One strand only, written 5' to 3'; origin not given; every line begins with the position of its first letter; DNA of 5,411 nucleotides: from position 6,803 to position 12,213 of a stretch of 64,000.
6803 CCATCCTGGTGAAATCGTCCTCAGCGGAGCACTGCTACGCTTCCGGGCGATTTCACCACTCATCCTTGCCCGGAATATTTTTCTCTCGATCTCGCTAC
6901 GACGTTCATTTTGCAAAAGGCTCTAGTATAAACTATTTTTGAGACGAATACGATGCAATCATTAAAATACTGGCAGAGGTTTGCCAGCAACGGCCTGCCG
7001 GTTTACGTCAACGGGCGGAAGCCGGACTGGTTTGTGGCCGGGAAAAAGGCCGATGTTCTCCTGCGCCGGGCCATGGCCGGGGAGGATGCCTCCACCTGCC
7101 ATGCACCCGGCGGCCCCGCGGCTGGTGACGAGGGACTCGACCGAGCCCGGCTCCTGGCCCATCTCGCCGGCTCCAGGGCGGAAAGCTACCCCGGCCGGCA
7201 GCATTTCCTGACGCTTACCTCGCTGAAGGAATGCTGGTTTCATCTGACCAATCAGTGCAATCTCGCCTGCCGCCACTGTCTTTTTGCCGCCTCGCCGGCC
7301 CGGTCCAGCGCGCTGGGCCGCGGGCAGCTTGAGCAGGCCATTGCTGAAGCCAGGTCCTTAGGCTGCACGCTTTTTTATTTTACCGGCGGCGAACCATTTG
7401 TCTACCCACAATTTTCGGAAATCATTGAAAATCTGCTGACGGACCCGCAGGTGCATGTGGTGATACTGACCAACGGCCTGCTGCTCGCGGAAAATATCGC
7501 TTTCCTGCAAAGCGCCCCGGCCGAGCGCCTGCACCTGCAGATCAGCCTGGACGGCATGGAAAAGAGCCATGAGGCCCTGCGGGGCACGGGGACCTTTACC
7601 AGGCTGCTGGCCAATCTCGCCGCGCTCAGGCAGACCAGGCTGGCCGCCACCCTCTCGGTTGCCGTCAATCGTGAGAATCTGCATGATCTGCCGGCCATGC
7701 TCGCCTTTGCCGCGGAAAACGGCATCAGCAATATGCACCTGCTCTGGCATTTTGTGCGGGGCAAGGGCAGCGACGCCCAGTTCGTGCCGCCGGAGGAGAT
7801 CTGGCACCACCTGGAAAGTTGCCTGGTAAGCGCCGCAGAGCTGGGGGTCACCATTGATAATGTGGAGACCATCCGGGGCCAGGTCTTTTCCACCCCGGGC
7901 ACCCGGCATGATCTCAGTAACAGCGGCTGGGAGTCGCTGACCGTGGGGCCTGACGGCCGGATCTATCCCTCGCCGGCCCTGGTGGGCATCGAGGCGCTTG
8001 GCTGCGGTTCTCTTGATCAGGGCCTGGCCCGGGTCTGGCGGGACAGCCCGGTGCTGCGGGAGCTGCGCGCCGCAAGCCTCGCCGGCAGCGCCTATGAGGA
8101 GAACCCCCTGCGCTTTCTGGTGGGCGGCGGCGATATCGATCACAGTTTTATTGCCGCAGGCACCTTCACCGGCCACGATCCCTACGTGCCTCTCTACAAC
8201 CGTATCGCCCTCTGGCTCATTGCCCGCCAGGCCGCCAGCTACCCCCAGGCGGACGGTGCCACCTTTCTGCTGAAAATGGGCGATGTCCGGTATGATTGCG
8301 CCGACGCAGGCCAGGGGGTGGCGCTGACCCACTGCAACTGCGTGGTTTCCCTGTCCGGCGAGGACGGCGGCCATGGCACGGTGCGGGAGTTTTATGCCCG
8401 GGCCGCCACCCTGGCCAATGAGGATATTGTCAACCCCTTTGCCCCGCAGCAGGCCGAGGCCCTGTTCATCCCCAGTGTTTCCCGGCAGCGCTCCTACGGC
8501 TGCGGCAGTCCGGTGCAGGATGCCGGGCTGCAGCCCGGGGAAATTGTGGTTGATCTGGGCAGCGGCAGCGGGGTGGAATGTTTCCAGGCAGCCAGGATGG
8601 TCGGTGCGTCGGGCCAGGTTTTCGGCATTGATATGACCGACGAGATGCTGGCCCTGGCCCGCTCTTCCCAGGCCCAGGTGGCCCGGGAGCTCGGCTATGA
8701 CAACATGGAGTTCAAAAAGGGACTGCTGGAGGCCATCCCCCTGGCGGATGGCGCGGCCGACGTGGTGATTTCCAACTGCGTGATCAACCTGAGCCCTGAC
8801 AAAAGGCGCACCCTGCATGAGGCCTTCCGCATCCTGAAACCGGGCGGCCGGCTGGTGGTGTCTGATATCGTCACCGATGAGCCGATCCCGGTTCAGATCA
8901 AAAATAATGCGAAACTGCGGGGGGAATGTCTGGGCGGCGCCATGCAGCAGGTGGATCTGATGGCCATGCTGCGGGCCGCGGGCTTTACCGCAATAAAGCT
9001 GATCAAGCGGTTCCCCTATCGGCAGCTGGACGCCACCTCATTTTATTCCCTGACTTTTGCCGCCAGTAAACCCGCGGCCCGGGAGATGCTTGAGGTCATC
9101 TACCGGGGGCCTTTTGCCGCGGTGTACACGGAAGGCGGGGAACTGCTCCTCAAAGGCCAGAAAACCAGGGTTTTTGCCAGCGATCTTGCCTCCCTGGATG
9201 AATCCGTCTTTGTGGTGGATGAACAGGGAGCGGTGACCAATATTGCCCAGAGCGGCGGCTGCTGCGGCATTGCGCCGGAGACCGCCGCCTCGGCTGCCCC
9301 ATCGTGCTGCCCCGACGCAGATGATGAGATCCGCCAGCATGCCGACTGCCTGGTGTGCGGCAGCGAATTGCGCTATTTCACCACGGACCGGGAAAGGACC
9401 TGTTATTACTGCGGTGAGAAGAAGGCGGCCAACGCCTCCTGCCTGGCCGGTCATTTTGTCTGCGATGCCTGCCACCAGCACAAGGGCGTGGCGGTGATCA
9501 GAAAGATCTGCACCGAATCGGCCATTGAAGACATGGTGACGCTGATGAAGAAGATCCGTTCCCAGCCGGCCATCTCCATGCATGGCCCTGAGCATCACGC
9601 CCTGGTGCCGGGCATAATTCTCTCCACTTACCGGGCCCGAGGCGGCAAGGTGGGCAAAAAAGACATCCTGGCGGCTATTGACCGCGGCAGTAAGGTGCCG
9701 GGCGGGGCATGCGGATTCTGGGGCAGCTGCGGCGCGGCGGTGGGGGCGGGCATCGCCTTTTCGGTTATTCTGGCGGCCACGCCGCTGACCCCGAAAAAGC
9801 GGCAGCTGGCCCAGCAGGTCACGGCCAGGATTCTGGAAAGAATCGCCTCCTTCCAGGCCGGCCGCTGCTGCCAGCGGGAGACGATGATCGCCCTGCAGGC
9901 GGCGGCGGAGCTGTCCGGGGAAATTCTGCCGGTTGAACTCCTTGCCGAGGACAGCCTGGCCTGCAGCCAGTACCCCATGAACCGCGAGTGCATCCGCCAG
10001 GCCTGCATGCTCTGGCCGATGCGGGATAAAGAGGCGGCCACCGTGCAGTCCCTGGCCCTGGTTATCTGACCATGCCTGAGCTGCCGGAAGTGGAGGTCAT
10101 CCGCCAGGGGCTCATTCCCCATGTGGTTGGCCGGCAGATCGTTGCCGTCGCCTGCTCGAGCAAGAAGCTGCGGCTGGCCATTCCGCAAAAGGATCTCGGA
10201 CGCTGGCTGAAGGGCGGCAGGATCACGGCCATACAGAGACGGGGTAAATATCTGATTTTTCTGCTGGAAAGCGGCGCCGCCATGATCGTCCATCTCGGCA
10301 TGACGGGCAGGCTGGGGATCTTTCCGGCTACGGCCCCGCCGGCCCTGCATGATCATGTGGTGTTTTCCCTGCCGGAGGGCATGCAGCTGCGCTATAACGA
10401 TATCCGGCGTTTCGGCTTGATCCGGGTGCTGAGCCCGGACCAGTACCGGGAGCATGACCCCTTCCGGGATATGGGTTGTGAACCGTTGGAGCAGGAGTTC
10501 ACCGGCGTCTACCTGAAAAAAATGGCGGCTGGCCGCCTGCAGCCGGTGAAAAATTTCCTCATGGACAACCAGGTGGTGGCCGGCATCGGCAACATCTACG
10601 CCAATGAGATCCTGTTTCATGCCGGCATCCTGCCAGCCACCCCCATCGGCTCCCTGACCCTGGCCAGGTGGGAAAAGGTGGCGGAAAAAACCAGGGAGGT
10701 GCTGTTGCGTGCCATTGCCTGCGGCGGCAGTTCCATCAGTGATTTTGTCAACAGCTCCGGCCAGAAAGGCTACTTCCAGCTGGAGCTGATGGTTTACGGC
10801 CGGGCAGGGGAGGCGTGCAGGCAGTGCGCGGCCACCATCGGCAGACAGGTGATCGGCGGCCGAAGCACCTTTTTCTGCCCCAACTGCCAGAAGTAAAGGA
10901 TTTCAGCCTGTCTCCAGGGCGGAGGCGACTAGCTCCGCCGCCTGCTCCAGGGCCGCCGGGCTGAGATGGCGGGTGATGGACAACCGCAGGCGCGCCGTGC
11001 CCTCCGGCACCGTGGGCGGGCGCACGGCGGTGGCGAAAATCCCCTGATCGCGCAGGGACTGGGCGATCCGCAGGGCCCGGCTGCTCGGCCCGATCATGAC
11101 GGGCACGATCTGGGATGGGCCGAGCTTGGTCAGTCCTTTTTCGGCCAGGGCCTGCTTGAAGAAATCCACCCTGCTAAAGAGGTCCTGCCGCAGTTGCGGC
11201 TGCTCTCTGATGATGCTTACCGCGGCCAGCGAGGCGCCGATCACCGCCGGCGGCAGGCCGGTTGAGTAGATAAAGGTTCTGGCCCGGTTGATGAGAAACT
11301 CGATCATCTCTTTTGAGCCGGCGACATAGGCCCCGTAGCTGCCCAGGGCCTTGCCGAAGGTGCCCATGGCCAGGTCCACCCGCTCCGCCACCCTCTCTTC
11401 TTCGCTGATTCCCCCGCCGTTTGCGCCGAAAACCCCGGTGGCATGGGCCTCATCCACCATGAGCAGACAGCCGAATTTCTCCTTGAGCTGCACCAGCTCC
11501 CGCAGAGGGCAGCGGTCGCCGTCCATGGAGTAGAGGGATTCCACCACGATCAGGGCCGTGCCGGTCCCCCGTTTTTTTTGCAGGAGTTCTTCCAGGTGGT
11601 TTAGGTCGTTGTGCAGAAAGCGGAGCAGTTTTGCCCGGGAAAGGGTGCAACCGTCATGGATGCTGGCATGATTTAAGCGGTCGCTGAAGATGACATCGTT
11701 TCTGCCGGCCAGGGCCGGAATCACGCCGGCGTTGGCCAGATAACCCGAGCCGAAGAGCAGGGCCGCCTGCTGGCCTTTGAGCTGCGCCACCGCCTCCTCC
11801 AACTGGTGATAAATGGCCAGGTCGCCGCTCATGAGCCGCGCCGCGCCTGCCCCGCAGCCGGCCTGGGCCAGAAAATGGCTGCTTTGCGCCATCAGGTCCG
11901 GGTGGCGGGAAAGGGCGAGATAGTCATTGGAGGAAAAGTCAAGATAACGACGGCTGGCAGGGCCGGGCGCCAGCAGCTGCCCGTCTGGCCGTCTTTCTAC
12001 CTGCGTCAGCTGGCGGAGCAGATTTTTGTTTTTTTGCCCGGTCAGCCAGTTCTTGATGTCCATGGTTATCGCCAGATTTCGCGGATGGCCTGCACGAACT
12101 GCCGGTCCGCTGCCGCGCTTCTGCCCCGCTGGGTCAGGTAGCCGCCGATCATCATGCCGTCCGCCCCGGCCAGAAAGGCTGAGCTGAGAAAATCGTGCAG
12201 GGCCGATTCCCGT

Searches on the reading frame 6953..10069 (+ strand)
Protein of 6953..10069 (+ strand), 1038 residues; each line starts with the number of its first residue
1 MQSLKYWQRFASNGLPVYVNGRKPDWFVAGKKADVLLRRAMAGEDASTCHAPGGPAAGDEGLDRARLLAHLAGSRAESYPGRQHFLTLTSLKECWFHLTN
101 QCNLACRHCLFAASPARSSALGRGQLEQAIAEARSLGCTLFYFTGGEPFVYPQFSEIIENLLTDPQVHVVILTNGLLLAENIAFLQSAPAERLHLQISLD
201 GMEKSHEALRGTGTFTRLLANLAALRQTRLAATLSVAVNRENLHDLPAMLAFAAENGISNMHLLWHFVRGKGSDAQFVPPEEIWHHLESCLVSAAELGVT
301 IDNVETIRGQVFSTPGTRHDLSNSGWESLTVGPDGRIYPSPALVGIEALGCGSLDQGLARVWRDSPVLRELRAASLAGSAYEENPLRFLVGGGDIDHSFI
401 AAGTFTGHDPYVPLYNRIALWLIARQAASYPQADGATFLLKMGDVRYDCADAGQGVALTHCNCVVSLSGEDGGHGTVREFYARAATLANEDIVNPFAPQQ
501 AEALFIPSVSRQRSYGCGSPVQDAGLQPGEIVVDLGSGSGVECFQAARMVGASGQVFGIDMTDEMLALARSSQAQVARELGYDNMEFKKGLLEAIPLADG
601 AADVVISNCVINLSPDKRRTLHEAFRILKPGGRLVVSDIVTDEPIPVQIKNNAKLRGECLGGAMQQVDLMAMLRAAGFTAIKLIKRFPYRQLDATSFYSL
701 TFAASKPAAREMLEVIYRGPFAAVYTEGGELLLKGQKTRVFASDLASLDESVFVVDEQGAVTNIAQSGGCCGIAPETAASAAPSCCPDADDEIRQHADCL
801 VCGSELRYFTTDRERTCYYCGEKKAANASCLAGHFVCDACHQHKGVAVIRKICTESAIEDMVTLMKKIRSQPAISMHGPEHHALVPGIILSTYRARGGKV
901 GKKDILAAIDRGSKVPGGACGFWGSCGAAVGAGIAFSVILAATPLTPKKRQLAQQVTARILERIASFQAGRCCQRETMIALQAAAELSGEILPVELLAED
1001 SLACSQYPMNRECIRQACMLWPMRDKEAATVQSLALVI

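Call 49: search_protein_families(library=pfam, proteins=[window:6953-10069:+], max_evalue=0.00001)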
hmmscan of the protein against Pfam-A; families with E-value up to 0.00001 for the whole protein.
window:6953-10069:+ (1038 aa): 8 families
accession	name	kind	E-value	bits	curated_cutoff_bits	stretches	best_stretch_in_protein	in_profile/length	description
PF18978.5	DUF5714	-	3.6e-60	202.9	26.2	1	849-1020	1-172/173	Family of unknown function (DUF5714)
PF13847.12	Methyltransf_31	-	6.6e-33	113.9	27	1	528-677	3-145/145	Methyltransferase domain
PF04055.27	Radical_SAM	-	1.2e-19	71.6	29.5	1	98-252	3-165/166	Radical SAM superfamily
PF08241.18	Methyltransf_11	-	3.6e-18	66.4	21.2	1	533-636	1-95/95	Methyltransferase domain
PF13649.12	Methyltransf_25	-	3.7e-17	63.2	27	1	532-632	1-97/97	Methyltransferase domain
PF01209.24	Ubie_methyltran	-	1.6e-15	57.5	20.1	1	526-638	45-153/233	ubiE/COQ5 methyltransferase family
PF13489.12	Methyltransf_23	-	2.5e-10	40.8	27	1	511-682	3-163/164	Methyltransferase domain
PF08242.18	Methyltransf_12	-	9.6e-10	39.5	30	1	533-634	1-98/98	Methyltransferase domain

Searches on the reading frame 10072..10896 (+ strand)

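Call 49: search_protein_families(library=pfam, proteins=[window:10072-10896:+], max_evalue=0.00001)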
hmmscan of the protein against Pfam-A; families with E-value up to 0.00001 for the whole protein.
window:10072-10896:+ (274 aa): 3 families
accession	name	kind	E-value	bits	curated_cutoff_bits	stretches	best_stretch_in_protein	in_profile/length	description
PF01149.29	Fapy_DNA_glyco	-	2.9e-35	121.9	25.5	1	1-116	1-116/117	Formamidopyrimidine-DNA glycosylase N-terminal domain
PF06831.19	H2TH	-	1.2e-22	80.1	34.7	1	134-224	1-91/93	Formamidopyrimidine-DNA glycosylase H2TH domain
PF06827.20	zf-FPG_IleRS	-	2.7e-07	30.7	21.3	1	246-274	1-29/30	Zinc finger found in FPG and IleRS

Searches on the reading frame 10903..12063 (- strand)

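Call 49: search_protein_families(library=pfam, proteins=[window:10903-12063:-], max_evalue=0.00001)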
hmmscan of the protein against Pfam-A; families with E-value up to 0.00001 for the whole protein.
window:10903-12063:- (386 aa): 1 family
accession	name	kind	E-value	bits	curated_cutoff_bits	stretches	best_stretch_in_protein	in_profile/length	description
PF00155.27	Aminotran_1_2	-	8.8e-58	196.6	19.7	1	40-377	3-359/361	Aminotransferase class I and II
